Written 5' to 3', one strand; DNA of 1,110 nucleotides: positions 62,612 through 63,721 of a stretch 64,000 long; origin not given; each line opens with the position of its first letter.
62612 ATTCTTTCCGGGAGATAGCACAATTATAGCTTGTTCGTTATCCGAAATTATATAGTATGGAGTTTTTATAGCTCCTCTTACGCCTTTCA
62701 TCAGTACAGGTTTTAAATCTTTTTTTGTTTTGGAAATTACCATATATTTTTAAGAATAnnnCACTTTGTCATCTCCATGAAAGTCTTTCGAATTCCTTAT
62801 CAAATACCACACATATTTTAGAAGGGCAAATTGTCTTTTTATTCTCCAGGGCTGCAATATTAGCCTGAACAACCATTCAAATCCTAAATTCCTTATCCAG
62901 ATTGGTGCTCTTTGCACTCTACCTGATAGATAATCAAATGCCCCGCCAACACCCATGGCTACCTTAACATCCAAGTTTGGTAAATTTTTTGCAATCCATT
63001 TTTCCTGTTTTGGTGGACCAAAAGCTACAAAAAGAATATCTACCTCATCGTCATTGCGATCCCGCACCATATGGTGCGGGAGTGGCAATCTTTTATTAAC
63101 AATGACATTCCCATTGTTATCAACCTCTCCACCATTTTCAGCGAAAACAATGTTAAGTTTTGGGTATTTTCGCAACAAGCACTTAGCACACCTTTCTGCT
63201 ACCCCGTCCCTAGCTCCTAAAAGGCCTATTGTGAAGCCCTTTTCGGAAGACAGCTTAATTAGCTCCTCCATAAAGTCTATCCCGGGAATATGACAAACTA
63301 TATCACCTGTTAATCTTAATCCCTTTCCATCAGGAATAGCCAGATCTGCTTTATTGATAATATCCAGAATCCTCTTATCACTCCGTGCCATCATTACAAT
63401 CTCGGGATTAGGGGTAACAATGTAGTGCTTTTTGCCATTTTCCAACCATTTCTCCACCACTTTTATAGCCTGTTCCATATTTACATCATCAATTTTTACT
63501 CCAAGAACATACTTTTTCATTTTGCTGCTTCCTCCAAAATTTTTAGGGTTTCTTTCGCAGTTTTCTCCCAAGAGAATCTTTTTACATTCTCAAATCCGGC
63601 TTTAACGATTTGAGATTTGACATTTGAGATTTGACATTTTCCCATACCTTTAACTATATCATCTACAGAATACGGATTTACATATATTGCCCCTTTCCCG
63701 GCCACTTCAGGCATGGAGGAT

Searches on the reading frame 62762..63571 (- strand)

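Call 85: search_protein_families(library=pfam, proteins=[window:62762-63571:-], max_evalue=0.001)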
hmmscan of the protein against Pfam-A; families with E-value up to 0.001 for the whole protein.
window:62762-63571:- (270 aa): 1 family
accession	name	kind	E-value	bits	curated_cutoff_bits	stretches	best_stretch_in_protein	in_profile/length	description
PF03808.19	Glyco_tran_WecG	-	6.9e-46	156.6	27.4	1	75-247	1-167/168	Glycosyl transferase WecG/TagA/CpsF family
